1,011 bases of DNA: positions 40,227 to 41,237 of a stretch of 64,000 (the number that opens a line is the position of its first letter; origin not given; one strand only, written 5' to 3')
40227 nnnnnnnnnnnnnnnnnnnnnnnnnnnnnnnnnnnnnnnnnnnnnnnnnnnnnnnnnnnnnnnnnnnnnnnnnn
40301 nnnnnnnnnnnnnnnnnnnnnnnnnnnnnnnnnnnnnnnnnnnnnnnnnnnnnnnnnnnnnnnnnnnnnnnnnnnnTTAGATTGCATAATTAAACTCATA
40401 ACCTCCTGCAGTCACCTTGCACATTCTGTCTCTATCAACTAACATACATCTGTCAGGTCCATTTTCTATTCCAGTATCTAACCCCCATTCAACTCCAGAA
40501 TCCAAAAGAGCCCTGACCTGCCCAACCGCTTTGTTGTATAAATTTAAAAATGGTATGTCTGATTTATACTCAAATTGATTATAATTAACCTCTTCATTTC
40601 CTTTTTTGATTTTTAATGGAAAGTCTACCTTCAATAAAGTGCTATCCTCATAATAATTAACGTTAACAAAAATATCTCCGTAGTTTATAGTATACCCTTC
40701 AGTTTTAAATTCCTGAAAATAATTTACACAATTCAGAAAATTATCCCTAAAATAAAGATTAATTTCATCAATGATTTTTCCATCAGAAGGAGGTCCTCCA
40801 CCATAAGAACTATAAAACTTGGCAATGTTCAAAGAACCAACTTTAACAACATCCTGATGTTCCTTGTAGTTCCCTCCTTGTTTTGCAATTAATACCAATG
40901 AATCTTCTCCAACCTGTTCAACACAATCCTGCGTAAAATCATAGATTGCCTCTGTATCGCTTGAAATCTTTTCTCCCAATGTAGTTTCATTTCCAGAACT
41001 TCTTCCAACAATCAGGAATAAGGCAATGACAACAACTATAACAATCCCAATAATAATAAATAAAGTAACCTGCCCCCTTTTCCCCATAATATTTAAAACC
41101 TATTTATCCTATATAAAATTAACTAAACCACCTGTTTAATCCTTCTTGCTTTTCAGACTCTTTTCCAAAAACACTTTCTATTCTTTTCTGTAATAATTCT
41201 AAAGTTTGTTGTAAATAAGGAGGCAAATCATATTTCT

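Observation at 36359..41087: Giant Cys-rich Kelch-propeller surface protein co-encoded with a pilin-like protein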

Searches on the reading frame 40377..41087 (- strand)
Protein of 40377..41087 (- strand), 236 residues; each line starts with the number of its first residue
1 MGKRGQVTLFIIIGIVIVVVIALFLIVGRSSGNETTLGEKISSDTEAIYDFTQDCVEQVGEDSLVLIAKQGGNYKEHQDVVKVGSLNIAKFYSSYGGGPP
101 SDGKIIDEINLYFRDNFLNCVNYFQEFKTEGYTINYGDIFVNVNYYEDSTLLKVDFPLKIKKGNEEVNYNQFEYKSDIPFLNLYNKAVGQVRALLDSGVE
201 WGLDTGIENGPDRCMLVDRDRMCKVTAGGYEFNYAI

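Call 3: search_protein_families(library=pfam, proteins=[window:40377-41087:-], max_evalue=1)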
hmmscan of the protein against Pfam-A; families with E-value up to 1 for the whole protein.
window:40377-41087:- (236 aa): 1 family
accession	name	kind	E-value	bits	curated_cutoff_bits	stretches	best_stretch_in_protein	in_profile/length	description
PF10717.14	ODV-E18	-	0.23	11.8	28.1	1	8-35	25-53/87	Occlusion-derived virus envelope protein ODV-E18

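Call 4: search_protein_families(library=ncbifam, proteins=[window:40377-41087:-], max_evalue=1)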
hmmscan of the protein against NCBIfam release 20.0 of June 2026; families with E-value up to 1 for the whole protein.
window:40377-41087:- (236 aa): 1 family
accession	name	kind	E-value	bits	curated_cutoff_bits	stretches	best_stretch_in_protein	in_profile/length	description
NF033802.1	AimP_fam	subfamily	0.084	13.1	35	1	11-39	4-32/43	lysogeny pheromone AimP family peptide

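Call 7: find_homologous_proteins(query=window:40377-41087:-, max_evalue=0.001)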
Query window:40377-41087:- (236 aa): 3 proteins with E <= 0.001 among 261 candidates.
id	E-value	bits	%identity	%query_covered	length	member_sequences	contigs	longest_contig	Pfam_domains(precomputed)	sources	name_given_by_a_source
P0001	7.7e-154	528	100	100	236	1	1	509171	-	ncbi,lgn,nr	ncbi:MAG: hypothetical protein PHG05_01230 [Candidatus Nanoarchaeia archaeon]|nr:hypothetical protei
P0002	2.4e-66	242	50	100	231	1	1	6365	-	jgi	jgi:hypothetical protein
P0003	3.1e-66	241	51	100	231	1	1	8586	-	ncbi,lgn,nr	ncbi:MAG: hypothetical protein PHT54_05015 [Candidatus Nanoarchaeia archaeon]|nr:hypothetical protei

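Call 9: find_encoding_contigs(protein=P0003, flank=10000)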
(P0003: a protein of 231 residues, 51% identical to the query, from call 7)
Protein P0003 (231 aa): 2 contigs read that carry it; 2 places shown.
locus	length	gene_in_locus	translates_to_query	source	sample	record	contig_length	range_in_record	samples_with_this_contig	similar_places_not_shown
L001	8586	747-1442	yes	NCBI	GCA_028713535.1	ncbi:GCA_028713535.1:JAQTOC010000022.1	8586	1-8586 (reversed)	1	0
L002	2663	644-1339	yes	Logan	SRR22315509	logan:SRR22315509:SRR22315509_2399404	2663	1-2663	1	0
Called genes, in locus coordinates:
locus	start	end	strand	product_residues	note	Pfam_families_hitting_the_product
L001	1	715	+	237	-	PF24846:PolC_DP2_cat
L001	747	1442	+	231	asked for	-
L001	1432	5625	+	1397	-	PF11617:Cu-binding_MopE (weak), PF07646:Kelch_2 (faint), PF13415:Beta-prop_FBX42 (faint), PF24981:Beta-prop_ATRN-LZTR1 (weak), PF24996:NANM (faint), PF24681:Kelch_KLHDC2_KLHL20_DRC7 (weak), PF01344:Kelch_1 (weak)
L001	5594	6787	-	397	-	PF01970:TctA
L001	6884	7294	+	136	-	PF00293:NUDIX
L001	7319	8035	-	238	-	-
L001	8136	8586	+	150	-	PF00294:PfkB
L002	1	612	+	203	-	?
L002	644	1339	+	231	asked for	-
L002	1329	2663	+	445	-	?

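Call 10: find_encoding_contigs(protein=P0002, flank=10000)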
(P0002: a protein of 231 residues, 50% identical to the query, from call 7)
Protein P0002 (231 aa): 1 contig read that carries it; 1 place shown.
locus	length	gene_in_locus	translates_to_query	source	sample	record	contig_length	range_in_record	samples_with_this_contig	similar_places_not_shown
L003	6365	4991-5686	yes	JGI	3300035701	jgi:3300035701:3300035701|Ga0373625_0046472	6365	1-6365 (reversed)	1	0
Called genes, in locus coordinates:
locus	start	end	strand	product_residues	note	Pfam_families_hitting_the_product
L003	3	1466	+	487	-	?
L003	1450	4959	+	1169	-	PF03833:PolC_DP2_N, PF24844:PolC_DP2_central, PF24846:PolC_DP2_cat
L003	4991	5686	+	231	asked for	-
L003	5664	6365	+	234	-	?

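Call 27: search_protein_representatives(alignment_id=A1)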
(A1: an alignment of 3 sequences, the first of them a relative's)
Query: 3 sequences, 231 profile positions. Proteins with E-value up to 0.001 (for the whole library): 4365; up to 1e-10: 892; up to 1e-30: 2. The best 150 are listed.
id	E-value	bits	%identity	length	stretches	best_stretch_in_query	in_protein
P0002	6.8e-135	464.1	-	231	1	1-231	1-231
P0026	1.1e-68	247.4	-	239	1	1-230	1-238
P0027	7.3e-28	113.9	-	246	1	1-166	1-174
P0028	1.4e-25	106.4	-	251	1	1-217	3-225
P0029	1.1e-23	100.3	-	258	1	1-186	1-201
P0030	4.5e-23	98.2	-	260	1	3-180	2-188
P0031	5.4e-22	94.7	-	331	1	1-188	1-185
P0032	9.0e-22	94.0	-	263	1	1-183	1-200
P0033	9.2e-22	93.9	-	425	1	4-181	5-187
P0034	1.7e-21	93.1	-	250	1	1-185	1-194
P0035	2.2e-21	92.7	-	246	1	1-168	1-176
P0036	2.8e-21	92.3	-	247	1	2-201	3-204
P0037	3.4e-21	92.0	-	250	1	2-186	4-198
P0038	3.8e-21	91.9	-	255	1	1-185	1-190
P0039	4.0e-21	91.8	-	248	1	2-177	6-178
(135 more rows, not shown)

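Call 28: predict_structure(alignment_id=A1)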
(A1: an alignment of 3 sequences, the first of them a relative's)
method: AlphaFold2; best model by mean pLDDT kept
length: 236 residues; sequences in the alignment: 3
mean_pLDDT: 62.4   pTM: 0.53
mean pLDDT of the five models: 62.4, 61.1, 59.3, 57.5, 50.1
residues with pLDDT >= 90: 4; 70-90: 90; 50-70: 62; < 50: 80
segments of 3 or more residues with pLDDT < 50: 1-6, 25-38, 70-83, 85-99, 192-194, 196-211, 227-231, 234-236
pLDDT, mean of each block of 10 residues (from residue 1): 48 65 47 43 79 88 66 36 39 40 70 83 77 85 75 87 86 79 57 47 44 50 51 49
secondary structure, 60 per line:
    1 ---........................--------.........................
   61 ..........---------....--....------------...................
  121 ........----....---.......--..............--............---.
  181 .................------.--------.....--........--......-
elements in order: H4-27 H36-70 E80-83 E86-89 H102-128 E133-136 E140-146 E149-162 E165-176 H180-197 E213-217 E220-227 E230-235

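Call 31: find_homologous_proteins(query=A2, max_evalue=0.00001)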
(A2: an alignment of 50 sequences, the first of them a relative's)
Query A2 (50 sequences) (236 aa, profile of the alignment): 20 proteins with E <= 0.00001 among 6847 candidates.
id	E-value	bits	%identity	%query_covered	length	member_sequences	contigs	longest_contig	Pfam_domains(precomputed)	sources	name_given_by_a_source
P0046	4.5e-63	231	26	74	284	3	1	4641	-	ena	-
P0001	3.9e-62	228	100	100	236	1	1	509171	-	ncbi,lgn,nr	ncbi:MAG: hypothetical protein PHG05_01230 [Candidatus Nanoarchaeia archaeon]|nr:hypothetical protei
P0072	4.1e-62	228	21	100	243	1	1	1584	-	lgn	-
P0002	6.7e-58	214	50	100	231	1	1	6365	-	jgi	jgi:hypothetical protein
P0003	7.8e-58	214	51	100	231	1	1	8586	-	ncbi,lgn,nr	ncbi:MAG: hypothetical protein PHT54_05015 [Candidatus Nanoarchaeia archaeon]|nr:hypothetical protei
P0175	3.9e-54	202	28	73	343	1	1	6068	-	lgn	-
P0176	8.3e-51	191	26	79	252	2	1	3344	-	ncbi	-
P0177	6.9e-50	188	26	80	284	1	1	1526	-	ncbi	-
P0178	9.5e-44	168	23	51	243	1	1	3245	-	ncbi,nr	ncbi:MAG: hypothetical protein N3G19_03195 [Candidatus Pacearchaeota archaeon]|nr:hypothetical prote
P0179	1.2e-42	164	28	59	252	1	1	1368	-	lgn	-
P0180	1.2e-39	154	26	77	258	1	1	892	-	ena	-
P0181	5.1e-34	136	27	51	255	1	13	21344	-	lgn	-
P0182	1.0e-31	129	-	-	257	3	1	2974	-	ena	-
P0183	1.2e-30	125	34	30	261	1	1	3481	-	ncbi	ncbi:MAG: hypothetical protein AABY22_15365, partial [Nanoarchaeota archaeon]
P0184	1.9e-25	108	70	4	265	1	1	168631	-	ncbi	-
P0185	4.0e-25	107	22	77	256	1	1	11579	-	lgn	-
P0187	1.4e-19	89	90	4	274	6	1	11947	-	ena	-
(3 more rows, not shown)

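Call 32: find_encoding_contigs(protein=P0184, flank=10000, max_places=2)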
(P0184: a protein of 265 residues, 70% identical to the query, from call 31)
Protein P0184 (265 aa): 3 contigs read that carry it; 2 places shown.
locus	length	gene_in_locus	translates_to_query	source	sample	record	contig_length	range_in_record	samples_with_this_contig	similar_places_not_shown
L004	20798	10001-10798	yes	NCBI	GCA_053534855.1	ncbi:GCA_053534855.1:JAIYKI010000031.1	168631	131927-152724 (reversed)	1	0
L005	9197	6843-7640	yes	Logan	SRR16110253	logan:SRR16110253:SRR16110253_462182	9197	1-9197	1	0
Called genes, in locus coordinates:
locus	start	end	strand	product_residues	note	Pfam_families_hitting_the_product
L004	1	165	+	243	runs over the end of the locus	-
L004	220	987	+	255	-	PF00753:Lactamase_B, PF23023:Anti-Pycsar_Apyc1, PF12706:Lactamase_B_2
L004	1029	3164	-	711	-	PF00580:UvrD-helicase, PF13245:AAA_19, PF13604:AAA_30 (faint), PF01443:Viral_helicase1 (faint), PF13538:UvrD_C_2 (faint), PF13245:AAA_19 (weak), PF13361:UvrD_C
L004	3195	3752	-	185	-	-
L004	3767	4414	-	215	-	PF08843:AbiEii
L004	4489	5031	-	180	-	PF02572:CobA_CobO_BtuR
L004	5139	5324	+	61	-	-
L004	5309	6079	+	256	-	-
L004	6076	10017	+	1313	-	-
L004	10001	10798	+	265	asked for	-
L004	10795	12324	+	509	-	-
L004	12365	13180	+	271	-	-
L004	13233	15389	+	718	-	-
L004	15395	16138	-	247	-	PF13489:Methyltransf_23, PF02353:CMAS (weak), PF13649:Methyltransf_25, PF13847:Methyltransf_31, PF08241:Methyltransf_11, PF08242:Methyltransf_12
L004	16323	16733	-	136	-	PF01870:Hjc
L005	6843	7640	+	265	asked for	-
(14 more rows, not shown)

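Call 33: find_encoding_contigs(protein=P0181, flank=10000, max_places=2)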
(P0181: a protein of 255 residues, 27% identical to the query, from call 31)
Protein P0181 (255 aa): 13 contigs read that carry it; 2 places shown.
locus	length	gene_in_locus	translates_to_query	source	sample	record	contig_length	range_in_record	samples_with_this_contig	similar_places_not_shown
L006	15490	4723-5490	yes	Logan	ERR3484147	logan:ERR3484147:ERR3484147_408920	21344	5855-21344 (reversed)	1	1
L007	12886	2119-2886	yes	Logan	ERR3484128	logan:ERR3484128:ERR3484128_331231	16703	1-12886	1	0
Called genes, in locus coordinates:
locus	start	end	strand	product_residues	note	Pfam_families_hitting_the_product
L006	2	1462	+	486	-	?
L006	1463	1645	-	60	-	-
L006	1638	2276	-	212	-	PF00551:Formyl_trans_N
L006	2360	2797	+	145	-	-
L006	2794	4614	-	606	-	PF01336:tRNA_anti-codon, PF00152:tRNA-synt_2, PF02938:GAD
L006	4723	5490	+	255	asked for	-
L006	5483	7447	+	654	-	-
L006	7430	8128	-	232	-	PF01479:S4, PF00849:PseudoU_synth_2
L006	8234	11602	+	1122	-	PF00133:tRNA-synt_1, PF01406:tRNA-synt_1e (faint), PF01921:tRNA-synt_1f (faint), PF09334:tRNA-synt_1g, PF08264:Anticodon_1, PF00800:PDT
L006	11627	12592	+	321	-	PF00800:PDT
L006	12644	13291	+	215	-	-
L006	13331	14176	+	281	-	PF00800:PDT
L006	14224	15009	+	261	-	PF03883:H2O2_YaaD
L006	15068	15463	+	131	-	-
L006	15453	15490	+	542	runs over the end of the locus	PF06418:CTP_synth_N, PF00117:GATase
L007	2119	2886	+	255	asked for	-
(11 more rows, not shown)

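Call 34: find_encoding_contigs(protein=P0185, flank=10000, max_places=2)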
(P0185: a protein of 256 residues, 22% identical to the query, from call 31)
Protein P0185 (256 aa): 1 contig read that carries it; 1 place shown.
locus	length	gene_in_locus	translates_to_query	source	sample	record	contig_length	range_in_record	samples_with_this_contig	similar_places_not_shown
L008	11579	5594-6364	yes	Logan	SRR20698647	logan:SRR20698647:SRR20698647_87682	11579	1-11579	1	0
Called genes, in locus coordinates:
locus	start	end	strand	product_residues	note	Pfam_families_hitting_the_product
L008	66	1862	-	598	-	-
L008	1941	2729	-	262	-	PF06023:Csa1 (faint), PF08696:Dna2 (weak), PF12705:PDDEXK_1, PF01930:Cas_Cas4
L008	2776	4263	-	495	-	PF21686:LigD_Prim-Pol (faint), PF01896:DNA_primase_S (faint)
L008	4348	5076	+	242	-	PF00705:PCNA_N, PF02747:PCNA_C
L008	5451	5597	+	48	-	-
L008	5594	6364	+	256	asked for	-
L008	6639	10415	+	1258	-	-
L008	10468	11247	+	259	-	-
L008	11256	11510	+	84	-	-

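Call 35: find_encoding_contigs(protein=P0187, flank=10000, max_places=2)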
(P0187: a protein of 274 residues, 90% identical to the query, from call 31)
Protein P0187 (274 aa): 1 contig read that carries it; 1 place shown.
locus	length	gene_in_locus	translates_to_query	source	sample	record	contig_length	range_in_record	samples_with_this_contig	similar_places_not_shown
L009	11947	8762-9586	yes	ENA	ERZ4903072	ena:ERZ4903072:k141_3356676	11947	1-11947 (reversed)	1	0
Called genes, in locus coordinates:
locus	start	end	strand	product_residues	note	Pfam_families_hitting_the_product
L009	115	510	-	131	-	-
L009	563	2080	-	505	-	PF01896:DNA_primase_S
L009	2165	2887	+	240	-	PF00705:PCNA_N, PF02144:Rad1 (faint), PF02747:PCNA_C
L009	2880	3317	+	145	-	-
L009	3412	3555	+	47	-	PF01402:RHH_1 (weak)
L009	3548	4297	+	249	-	-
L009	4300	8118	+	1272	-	-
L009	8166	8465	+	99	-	PF22600:MTPAP-like_central (weak), PF01909:NTP_transf_2, PF18765:Polbeta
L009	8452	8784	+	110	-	PF01934:HepT-like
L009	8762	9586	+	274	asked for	-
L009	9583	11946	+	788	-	?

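Call 39: find_related_loci(query=A2, collection=genome_contigs, flank=10000)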
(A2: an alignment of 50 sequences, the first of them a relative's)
Query A2 (236 aa) in genome_contigs; peptide patterns used: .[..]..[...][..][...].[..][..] (x = any residue, [..] = any of these).
597 stretches matched a pattern (row limit reached: there are more); 335 encode a relative of the query (tblastn E <= 1e-3); the best 80 are kept; 80 distinct loci.
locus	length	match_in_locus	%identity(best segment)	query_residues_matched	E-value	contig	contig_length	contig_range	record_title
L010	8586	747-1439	51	1-236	2e-58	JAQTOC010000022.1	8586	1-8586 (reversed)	MAG: Candidatus Nanoarchaeia archaeon isolate STA_79 NODE_17608_length_8586_cov_3.516137_Sandtown_A, whole genome shotgu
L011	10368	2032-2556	31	1-178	2e-22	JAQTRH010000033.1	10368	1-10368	MAG: Candidatus Nanoarchaeia archaeon isolate STB_159 NODE_16866_length_10368_cov_2.671028_Sandtown_B, whole genome shot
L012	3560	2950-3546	31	1-187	2e-21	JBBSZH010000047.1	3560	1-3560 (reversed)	MAG: Nanoarchaeota archaeon isolate H43-bin087_1 H43_bin087_1_000000000047, whole genome shotgun sequence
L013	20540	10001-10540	31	1-180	1e-20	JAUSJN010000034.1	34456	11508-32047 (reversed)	MAG: Nanoarchaeota archaeon isolate E14_metabat.bin.302 E14_k141_71297, whole genome shotgun sequence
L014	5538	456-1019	32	1-185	2e-20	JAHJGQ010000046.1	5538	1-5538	MAG: Nanoarchaeota archaeon isolate Modern_marine_glass_biofilm.mb.79 Modern_marine_glas.mb.79_k141_335911, whole genome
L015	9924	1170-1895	29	3-235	2e-20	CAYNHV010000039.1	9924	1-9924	MAG TPA_asm: uncultured Methanosarcinales archaeon isolate SRP141376_co2_308 genome assembly, contig: NODE_12716_length_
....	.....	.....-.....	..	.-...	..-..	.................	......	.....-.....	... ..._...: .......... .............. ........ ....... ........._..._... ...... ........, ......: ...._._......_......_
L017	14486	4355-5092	27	3-236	3e-19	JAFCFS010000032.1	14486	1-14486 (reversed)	Candidatus Woesearchaeota archaeon isolate Meg22_1618_Bin_98 Meg22_1618_Bin_98_scaffold_11150, whole genome shotgun sequ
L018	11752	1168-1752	28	1-187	2e-19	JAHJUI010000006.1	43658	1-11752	MAG: Nanoarchaeota archaeon isolate OS_PC_MetaG.mb.99 OS_PC_MetaG.mb.99_k141_145792, whole genome shotgun sequence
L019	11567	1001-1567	31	1-185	3e-19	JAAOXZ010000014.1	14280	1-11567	Candidatus Woesearchaeota archaeon isolate DPANNHV_H2.bin.83 k83_332654, whole genome shotgun sequence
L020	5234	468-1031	27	1-185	6e-19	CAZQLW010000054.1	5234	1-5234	MAG TPA_asm: uncultured Methanosarcinales archaeon isolate SRP077602_co2_353 genome assembly, contig: NODE_23467_length_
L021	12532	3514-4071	28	3-184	8e-19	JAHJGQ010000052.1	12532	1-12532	MAG: Nanoarchaeota archaeon isolate Modern_marine_glass_biofilm.mb.79 Modern_marine_glas.mb.79_k141_377884, whole genome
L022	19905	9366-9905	32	1-196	2e-18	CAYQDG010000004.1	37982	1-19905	MAG TPA_asm: Candidatus Woesearchaeota archaeon isolate binchicken_co13_305 genome assembly, contig: NODE_1158_length_37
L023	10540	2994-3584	26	1-187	2e-17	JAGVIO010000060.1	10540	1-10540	MAG: archaeon isolate DeMMO1_7 c_000000024703, whole genome shotgun sequence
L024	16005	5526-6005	30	1-177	2e-17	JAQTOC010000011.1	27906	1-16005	MAG: Candidatus Nanoarchaeia archaeon isolate STA_79 NODE_3205_length_27906_cov_3.843191_Sandtown_A, whole genome shotgu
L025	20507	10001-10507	28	1-183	3e-17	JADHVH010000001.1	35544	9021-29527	MAG: Candidatus Pacearchaeota archaeon isolate BS150m-G67 BS-150m-C961, whole genome shotgun sequence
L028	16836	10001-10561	32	3-187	1e-16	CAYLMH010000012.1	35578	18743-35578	MAG TPA_asm: uncultured Methanosarcinales archaeon isolate binchicken_co125_1075 genome assembly, contig: NODE_2337_leng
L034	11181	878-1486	26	2-193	2e-15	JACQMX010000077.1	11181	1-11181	MAG: Candidatus Woesearchaeota archaeon isolate NC_groundwater_1240_Ag_S-0.1um_45_29 S_p1_S3_coassembly_k141_1818267, wh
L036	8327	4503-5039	33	1-184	3e-15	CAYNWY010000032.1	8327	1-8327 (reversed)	MAG TPA_asm: Candidatus Woesearchaeota archaeon isolate binchicken_co387_31 genome assembly, contig: NODE_11848_length_8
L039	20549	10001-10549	28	1-178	6e-15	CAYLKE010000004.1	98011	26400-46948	MAG TPA_asm: uncultured Methanosarcinales archaeon isolate SRP332253_co1_166 genome assembly, contig: NODE_160_length_98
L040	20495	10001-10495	28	2-161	8e-15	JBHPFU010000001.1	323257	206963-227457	Nanoarchaeota archaeon isolate SAG AM-311-K19 NODE_1_length_323257_cov_31.942123, whole genome shotgun sequence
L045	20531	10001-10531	27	1-172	3e-14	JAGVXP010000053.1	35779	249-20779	Candidatus Woesearchaeota archaeon isolate RIFCSPHIGHO2_02_FULL_36_13 rifcsphigho2_02_scaffold_1672, whole genome shotgu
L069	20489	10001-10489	27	3-162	5e-13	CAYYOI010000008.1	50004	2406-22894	MAG TPA_asm: uncultured Methanosarcinales archaeon isolate SRP252850_co1_50 genome assembly, contig: NODE_946_length_500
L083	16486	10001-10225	37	3-72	7e-12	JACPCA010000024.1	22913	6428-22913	MAG: Candidatus Woesearchaeota archaeon isolate NC_groundwater_271_Ag_S-0.2um_50_10 S5_GD2017_2_S2_scaffold_1315, whole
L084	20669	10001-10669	21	2-188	8e-12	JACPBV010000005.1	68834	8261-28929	MAG: Candidatus Woesearchaeota archaeon isolate NC_groundwater_266_Ag_S-0.2um_46_18 S5_GD2017_2_S2_scaffold_188, whole g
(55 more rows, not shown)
